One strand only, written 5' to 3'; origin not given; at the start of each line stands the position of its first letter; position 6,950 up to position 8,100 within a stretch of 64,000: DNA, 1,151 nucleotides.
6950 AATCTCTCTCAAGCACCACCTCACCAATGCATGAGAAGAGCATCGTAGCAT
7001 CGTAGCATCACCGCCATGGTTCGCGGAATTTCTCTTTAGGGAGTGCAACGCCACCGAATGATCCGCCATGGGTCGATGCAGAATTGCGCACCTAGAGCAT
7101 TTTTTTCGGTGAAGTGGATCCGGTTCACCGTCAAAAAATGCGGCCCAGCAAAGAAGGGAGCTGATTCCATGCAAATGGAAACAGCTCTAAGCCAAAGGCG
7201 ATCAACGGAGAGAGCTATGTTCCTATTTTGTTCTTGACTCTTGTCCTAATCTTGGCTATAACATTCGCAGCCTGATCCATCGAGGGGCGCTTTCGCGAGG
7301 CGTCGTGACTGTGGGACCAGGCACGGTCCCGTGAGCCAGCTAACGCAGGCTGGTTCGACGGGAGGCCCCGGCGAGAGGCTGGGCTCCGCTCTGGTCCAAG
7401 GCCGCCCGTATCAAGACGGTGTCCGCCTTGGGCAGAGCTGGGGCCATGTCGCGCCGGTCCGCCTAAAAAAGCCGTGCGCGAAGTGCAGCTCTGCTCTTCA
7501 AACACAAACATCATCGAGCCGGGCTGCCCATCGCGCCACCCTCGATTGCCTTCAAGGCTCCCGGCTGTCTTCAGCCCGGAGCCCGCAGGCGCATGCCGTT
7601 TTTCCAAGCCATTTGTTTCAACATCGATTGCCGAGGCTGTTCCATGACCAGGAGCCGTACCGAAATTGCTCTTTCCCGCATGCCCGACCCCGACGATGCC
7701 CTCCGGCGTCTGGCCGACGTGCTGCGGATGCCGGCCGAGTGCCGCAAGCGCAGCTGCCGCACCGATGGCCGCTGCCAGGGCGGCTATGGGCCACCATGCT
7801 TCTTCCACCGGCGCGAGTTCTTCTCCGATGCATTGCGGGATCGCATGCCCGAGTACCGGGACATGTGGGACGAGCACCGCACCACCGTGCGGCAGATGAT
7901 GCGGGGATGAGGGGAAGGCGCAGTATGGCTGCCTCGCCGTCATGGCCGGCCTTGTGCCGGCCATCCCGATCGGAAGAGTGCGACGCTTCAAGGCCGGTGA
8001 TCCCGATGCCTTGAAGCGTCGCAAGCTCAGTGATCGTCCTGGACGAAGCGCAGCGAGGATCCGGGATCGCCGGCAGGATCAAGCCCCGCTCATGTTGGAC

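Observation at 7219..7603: Duplicated unit: LexA box + promoter + conserved structured non-coding transcript (copy 1)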

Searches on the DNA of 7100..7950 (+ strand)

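Call 6: search_rna_families(source=window, start=7100, end=7950, threshold=evalue, max_evalue=10, show_alignments=2)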
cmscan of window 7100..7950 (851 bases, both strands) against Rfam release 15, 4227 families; matches with E-value up to 10: 5.
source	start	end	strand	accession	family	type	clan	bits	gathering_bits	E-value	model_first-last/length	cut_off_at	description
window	7288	7355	-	RF02466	Ms_AS-8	Gene; sRNA;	-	18.1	48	0.61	1-74/74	no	Actinobacteria sRNA Ms_AS-8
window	7487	7520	-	RF00187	SNORD102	Gene; snRNA; snoRNA; CD-box;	-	17.8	47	9.3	1-72/72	no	Small nucleolar RNA SNORD102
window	7487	7519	-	RF00137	SNORD83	Gene; snRNA; snoRNA; CD-box;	-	17.3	35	3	1-78/78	no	Small nucleolar RNA SNORD83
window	7370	7456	+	RF04057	MIR1432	Gene; miRNA;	-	15.9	90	8.3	1-89/89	no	MIR1432 microRNA precursor family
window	7474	7537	-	RF03573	mir-1954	Gene; miRNA;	-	14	99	9.7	11-73/82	no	mir-1954 microRNA precursor family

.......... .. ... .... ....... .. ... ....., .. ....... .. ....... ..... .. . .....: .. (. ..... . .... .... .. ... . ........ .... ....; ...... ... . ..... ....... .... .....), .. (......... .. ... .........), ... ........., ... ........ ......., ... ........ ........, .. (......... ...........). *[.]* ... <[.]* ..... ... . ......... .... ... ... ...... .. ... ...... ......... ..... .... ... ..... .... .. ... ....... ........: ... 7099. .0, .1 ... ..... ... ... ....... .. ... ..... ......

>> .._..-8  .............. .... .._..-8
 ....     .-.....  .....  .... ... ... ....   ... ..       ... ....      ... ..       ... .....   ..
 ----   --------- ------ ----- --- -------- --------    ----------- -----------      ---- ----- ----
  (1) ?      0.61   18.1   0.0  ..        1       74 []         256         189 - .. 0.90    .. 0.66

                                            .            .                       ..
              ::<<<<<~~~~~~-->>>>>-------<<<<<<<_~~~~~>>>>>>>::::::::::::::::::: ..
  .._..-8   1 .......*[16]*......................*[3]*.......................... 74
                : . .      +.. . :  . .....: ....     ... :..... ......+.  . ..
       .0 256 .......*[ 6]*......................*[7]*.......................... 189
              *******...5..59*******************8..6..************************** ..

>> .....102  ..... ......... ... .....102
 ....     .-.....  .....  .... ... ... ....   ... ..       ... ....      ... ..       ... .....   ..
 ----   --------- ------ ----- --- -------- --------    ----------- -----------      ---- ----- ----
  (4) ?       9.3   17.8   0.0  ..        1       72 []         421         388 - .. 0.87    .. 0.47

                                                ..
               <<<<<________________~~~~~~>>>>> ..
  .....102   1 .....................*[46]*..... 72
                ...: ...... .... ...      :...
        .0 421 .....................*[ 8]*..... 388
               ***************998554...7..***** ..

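Call 7: search_dna_similar(query=window:7219-7620:+, collection=plasmids, mode=distant, max_rows=40)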
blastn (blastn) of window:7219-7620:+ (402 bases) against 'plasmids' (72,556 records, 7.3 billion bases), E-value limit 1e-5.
No match.

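Call 20: search_dna_similar(query=window:7219-7620:+, collection=phages, mode=distant)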
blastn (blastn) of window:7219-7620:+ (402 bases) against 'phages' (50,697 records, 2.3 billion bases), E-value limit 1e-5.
No match.
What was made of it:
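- Tried and rejected: No match (calls 7, 20).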

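Call 98: build_rna_model(alignment_id=A9)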
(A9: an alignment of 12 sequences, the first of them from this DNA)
Model R1 built from alignment A9 (12 sequences, 302 columns); structure: RNAalifold consensus.
model positions 279; base pairs 45; branch points 3; effective number of sequences 2.36; information 0.59 bits per position. Calibrated on 0.2 Mb of random sequence (short: E-values are rough).
structure used (alignment columns):
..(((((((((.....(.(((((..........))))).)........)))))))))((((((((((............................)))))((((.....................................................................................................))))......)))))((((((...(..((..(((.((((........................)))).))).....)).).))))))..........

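Call 99: search_with_rna_model(model_id=R1, sources=[window, L002, L003, L004, L005, L006, L007, L008, L009, L010, L011, L012, L013, L014, L015, L016, L017, L018, L019, L020, L021, L022, L023, L026, L031, L035, L039, L051, L053, L058, L062, L064, L068, L071, L073, L075, L078, L081, L082, L083, L084, L085, L086, L087, L088, L089, L090, L093, L094, L096], max_evalue=1, make_alignment=true)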
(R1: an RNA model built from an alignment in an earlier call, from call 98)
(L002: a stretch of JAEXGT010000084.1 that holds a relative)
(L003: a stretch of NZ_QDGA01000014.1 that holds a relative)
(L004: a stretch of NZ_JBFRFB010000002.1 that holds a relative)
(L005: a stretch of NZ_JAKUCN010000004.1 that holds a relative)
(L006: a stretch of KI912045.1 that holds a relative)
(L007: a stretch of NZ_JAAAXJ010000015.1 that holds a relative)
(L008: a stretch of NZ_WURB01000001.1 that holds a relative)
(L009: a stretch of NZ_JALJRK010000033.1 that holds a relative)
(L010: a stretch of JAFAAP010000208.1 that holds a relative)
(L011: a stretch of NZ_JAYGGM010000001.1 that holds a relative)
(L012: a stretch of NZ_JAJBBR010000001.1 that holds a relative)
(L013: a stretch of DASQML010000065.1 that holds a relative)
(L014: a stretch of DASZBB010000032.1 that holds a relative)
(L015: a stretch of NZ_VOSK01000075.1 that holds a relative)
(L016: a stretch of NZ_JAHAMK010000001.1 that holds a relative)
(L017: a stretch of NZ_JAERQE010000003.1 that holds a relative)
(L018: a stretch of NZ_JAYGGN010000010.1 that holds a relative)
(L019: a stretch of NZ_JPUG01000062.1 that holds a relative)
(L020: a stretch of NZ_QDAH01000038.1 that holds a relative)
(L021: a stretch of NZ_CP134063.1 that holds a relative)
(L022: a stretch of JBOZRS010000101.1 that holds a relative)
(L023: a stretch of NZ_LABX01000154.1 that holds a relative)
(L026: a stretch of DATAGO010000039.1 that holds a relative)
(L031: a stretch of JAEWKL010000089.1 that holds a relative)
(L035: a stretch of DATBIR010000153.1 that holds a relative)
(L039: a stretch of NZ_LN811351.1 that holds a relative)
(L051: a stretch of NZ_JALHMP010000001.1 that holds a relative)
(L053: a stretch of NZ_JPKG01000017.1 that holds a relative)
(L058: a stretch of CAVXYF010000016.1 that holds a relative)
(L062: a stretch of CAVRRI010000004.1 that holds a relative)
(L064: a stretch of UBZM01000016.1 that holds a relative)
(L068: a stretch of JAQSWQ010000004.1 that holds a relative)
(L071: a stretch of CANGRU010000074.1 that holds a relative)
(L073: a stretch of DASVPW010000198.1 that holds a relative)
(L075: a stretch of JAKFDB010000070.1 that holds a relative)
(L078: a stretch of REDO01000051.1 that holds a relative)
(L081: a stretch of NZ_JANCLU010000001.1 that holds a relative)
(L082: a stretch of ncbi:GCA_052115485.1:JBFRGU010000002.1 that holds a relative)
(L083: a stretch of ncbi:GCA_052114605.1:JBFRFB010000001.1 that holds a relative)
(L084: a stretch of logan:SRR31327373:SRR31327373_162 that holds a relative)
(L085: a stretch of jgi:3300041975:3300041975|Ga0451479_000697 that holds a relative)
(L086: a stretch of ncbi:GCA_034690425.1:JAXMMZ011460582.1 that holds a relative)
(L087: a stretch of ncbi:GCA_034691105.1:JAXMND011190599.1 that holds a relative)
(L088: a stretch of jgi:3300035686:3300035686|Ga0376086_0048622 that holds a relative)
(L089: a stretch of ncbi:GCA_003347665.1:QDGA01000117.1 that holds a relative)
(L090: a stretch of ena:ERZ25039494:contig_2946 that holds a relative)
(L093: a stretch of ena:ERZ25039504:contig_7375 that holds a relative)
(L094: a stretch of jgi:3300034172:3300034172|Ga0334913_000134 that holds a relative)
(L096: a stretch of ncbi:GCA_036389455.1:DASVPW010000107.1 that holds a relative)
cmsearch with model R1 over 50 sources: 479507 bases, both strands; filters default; matches with E-value up to 1: 36.
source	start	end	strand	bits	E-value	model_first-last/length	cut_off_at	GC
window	7268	7546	+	282.8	4.7e-79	1-279/279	no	0.66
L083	2608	2887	+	282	8e-79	1-279/279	no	0.66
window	53952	54226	+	239.6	1.1e-66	1-279/279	no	0.7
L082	2614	2898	+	238.2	2.8e-66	1-279/279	no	0.69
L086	79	363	+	230.7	3.9e-64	1-279/279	no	0.68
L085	2618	2901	+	228.6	1.6e-63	1-279/279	no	0.68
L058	5915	6202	-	226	8.3e-63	1-279/279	no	0.69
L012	9377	9668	-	225.2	1.4e-62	1-279/279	no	0.71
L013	8604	8809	-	200.4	1.8e-55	1-279/279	no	0.67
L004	6012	6216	-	198.6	5.9e-55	1-279/279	no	0.67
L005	8110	8313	-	198.1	8.1e-55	1-279/279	no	0.63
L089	1571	1783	+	160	6.3e-44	1-279/279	no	0.73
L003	5572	5786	-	157.4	3.5e-43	1-279/279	no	0.72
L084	1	92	+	100.8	5.7e-27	186-279/279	5'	0.62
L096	2687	2957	+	58.3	7.9e-15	1-279/279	no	0.75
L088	1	69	+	57.3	1.6e-14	213-279/279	5'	0.64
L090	2669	2956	+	44.4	7.6e-11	1-279/279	no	0.73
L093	2669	2956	+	44.4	7.6e-11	1-279/279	no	0.73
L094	2683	2735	+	37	9.8e-09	3-55/279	no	0.75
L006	6745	6822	-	32.5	1.9e-07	1-279/279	no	0.66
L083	2816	2877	-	26.7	8.8e-06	208-269/279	no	0.63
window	7476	7536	-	25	2.7e-05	208-269/279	no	0.61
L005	8120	8180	+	24.8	3.2e-05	208-269/279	no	0.61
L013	8614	8674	+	24.4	4.2e-05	208-269/279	no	0.62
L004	6022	6081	+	22.4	0.00015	208-269/279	no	0.63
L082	2824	2888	-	21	0.00038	208-269/279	no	0.68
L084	23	82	-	19.4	0.0011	208-269/279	no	0.65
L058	5925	5990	+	19.2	0.0013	208-269/279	no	0.71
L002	4506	4647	-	18.6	0.0019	1-279/279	no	0.68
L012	9387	9455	+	15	0.019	208-269/279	no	0.67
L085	2826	2891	-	14.3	0.032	208-269/279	no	0.65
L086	288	353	-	14.3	0.032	208-269/279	no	0.65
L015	4506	4624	-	13.6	0.051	1-279/279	no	0.71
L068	8329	8463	-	9.9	0.56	1-279/279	no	0.69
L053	4842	4885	+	9.8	0.61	3-55/279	no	0.75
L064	4842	4885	+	9.8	0.61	3-55/279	no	0.75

Alignment A10: 36 matches aligned to the model, 443 columns, each read 5' to 3' on its own strand. Consensus structure (alignment columns), stored with it:
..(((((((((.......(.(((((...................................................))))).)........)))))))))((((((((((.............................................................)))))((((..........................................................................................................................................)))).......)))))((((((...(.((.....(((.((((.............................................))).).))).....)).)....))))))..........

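Call 100: search_with_rna_model(model_id=R1, sources=[window, L003, L004, L005, L012, L013, L058, L082, L083, L085, L089, L090, L096], max_evalue=1e-9, make_alignment=true)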
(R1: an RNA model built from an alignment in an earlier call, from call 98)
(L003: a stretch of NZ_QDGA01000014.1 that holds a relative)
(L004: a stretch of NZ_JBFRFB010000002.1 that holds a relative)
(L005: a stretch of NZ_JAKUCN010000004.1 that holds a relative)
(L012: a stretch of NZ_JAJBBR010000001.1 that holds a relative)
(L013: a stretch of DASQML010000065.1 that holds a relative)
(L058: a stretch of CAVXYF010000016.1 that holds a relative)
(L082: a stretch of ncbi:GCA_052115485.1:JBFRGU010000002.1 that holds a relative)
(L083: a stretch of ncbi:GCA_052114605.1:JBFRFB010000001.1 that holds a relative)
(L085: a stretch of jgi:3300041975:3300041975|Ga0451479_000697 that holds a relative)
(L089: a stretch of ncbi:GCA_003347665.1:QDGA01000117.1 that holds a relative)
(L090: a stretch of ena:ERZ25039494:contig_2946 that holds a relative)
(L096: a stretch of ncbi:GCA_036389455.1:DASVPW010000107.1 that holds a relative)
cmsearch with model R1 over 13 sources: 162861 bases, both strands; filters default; matches with E-value up to 1e-9: 14.
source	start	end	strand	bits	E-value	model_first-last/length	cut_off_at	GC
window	7268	7546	+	282.8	1.6e-79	1-279/279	no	0.66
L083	2608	2887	+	282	2.7e-79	1-279/279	no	0.66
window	53952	54226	+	239.6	3.7e-67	1-279/279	no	0.7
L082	2614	2898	+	238.2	9.4e-67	1-279/279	no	0.69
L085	2618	2901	+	228.6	5.3e-64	1-279/279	no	0.68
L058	5915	6202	-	226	2.8e-63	1-279/279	no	0.69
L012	9377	9668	-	225.2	4.9e-63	1-279/279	no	0.71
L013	8604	8809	-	200.4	6e-56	1-279/279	no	0.67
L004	6012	6216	-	198.6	2e-55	1-279/279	no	0.67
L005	8110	8313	-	198.1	2.7e-55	1-279/279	no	0.63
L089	1571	1783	+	160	2.1e-44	1-279/279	no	0.73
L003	5572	5786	-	157.4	1.2e-43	1-279/279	no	0.72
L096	2687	2957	+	58.3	2.7e-15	1-279/279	no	0.75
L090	2669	2956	+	44.4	2.6e-11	1-279/279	no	0.73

Alignment A11: 14 matches aligned to the model, 375 columns, each read 5' to 3' on its own strand. Consensus structure (alignment columns), stored with it:
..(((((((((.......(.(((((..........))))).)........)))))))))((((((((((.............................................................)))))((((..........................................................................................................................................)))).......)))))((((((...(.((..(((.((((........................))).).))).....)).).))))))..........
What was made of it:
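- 7268..7546 (+): Structured RNA core, copy 1. P1 7270-7278/7314-7322. Invariant block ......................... 7281-7305. P3 7323-7327/7471-7475. P4 with ACGCA-loop hairpin 7328-7362. P5 7363-7366/7461-7464. A-rich junction 7465-7470. P6 7476-7536. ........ 7539-7546. Covariance model R1 scores 282.8 bits (calls 98-100).
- RNA-only copies score as well as full units: 239.6, 226 and 157 bits against 160-283 (call 100).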

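Call 106: search_with_rna_model(model_id=R1, sources=[L098, L099, L100, L101, L094, L095, L097, L091, L092], max_evalue=0.01)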
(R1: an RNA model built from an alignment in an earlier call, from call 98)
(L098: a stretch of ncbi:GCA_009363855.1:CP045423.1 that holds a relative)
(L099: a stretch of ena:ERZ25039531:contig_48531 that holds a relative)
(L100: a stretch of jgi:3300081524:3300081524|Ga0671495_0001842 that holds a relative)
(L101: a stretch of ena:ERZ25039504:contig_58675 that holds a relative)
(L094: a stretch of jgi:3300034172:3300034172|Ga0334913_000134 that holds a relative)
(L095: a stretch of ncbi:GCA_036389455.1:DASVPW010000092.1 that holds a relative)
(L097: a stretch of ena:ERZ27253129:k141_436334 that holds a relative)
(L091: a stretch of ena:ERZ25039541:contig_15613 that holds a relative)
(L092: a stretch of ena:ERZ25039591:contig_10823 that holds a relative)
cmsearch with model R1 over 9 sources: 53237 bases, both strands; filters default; matches with E-value up to 0.01: 9.
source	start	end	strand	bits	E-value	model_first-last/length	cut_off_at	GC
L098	2124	2411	+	74.8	1.7e-20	1-279/279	no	0.8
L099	2162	2457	+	60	2.9e-16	1-279/279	no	0.72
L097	2687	2957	+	58.3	8.8e-16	1-279/279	no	0.75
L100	2162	2457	+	57.8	1.3e-15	1-279/279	no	0.72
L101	2162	2457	+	57.8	1.3e-15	1-279/279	no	0.72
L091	2669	2956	+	44.4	8.5e-12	1-279/279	no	0.73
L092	2669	2956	+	44.4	8.5e-12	1-279/279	no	0.73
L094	2683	2735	+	37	1.1e-09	3-55/279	no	0.75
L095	2683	2735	+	37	1.1e-09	3-55/279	no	0.75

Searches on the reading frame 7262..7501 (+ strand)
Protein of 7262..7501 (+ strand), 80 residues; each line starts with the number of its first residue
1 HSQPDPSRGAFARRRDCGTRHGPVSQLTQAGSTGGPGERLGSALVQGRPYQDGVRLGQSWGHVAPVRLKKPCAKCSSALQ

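Call 17: find_related_loci(query=A2, collection=genome_contigs, flank=3000)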
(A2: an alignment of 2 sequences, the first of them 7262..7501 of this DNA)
Query A2 (80 aa) in genome_contigs; peptide patterns used: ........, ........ (x = any residue, [..] = any of these).
40 stretches matched a pattern, but none encodes a relative of the query by tblastn (E <= 1e-3).

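Call 18: find_related_loci(query=A2, collection=metagenome_contigs, flank=3000)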
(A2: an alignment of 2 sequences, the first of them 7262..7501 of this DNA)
Query A2 (80 aa) in metagenome_contigs; peptide patterns used: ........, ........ (x = any residue, [..] = any of these).
111 stretches matched a pattern, but none encodes a relative of the query by tblastn (E <= 1e-3).
